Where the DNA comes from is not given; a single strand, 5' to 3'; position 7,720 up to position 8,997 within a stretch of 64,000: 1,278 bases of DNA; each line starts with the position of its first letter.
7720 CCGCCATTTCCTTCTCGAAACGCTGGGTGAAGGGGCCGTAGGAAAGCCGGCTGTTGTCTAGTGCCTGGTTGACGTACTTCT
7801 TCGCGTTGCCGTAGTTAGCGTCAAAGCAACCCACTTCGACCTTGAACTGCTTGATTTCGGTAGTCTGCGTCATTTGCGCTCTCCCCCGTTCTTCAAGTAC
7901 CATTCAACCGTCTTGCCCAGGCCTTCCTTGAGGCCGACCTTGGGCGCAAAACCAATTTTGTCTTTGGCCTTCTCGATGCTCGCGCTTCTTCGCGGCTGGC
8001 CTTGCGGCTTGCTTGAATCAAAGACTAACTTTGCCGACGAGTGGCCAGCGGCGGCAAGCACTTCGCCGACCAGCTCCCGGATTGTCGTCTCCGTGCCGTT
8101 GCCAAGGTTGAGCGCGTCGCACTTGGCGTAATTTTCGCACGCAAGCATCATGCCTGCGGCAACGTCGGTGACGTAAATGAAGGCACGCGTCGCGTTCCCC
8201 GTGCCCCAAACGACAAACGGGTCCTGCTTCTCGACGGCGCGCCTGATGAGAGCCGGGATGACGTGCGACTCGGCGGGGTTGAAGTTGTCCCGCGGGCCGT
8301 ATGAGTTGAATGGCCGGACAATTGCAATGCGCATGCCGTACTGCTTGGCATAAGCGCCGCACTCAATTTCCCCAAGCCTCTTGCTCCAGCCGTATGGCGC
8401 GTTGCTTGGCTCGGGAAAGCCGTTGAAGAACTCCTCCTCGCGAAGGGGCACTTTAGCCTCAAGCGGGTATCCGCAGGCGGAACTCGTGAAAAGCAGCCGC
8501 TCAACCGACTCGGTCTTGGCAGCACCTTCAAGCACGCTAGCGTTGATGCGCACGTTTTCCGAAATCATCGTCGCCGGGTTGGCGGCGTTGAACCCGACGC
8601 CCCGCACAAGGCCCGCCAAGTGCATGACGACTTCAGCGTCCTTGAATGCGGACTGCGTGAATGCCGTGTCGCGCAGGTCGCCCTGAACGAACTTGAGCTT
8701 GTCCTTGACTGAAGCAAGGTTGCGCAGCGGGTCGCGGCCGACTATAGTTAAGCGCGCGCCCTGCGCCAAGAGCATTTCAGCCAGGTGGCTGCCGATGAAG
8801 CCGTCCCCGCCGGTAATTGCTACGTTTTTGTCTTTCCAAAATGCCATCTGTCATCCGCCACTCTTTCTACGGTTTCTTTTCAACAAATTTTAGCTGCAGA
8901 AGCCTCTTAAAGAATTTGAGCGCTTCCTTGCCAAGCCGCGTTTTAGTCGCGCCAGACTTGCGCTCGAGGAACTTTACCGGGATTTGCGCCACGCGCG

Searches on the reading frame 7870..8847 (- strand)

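Call 10: search_protein_families(library=pfam, proteins=[window:7870-8847:-], max_evalue=0.001)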
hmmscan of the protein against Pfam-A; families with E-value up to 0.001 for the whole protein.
window:7870-8847:- (325 aa): 8 families
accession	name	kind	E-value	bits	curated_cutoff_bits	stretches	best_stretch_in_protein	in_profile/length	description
PF01370.27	Epimerase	-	3.5e-60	203.8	20.9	1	9-248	1-239/240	NAD dependent epimerase/dehydratase family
PF16363.11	GDP_Man_Dehyd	-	2.4e-40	139.5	27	1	11-312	2-331/332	GDP-mannose 4,6 dehydratase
PF01073.25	3Beta_HSD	-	1.4e-15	57.5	22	1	10-239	1-231/280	3-beta hydroxysteroid dehydrogenase/isomerase family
PF07993.18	NAD_binding_4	-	2.9e-11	43.4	20.1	1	43-180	53-205/258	Male sterility protein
PF13460.12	NAD_binding_10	-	7.8e-11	42.6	27.2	1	13-134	1-110/184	NAD(P)H-binding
PF02719.21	Polysacc_synt_2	-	6.9e-08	32.5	20.2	1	9-122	1-127/293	Polysaccharide biosynthesis protein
PF00106.31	adh_short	-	2e-07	31.1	26.6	1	7-98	1-99/195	short chain dehydrogenase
PF05368.20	NmrA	-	3.2e-06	27.4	27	1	6-101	2-86/298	NmrA-like family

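Call 34: search_protein_families(library=ncbifam, proteins=[window:7870-8847:-], max_evalue=1e-20)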
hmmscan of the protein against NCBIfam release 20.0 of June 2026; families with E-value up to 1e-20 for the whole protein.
window:7870-8847:- (325 aa): 8 families
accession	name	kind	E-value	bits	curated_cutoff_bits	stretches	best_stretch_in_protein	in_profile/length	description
NF047922.1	GDPFucSynFcl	equivalog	2.3e-61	207.9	500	1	6-320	2-304/308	GDP-L-fucose synthase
TIGR04180.1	EDH_00030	hypoth_equivalog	4.8e-39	134.2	475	1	9-281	1-269/297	NAD-dependent 4,6-dehydratase LegB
TIGR01181.1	dTDP_gluc_dehyt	equivalog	2.5e-36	125.4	365.1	1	9-320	2-314/321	dTDP-glucose 4,6-dehydratase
TIGR01179.1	galE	equivalog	1.3e-35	122.8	262.3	1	9-319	2-327/332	UDP-glucose 4-epimerase GalE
TIGR02197.1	heptose_epim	equivalog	2.2e-24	86.2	274.6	1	10-319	2-315/316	ADP-glyceromanno-heptose 6-epimerase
TIGR03466.1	HpnA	hypoth_equivalog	2.8e-24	85.6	367.65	1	8-274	2-253/327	hopanoid-associated sugar epimerase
NF011728.1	PRK15181.1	equivalog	2.5e-23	82.6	760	1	7-319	16-339/348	Vi polysaccharide biosynthesis UDP-N-acetylglucosaminuronic acid C-4 epimerase TviC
NF007956.0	PRK10675.1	subfamily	5.3e-21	75.1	394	1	8-318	2-330/338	UDP-glucose 4-epimerase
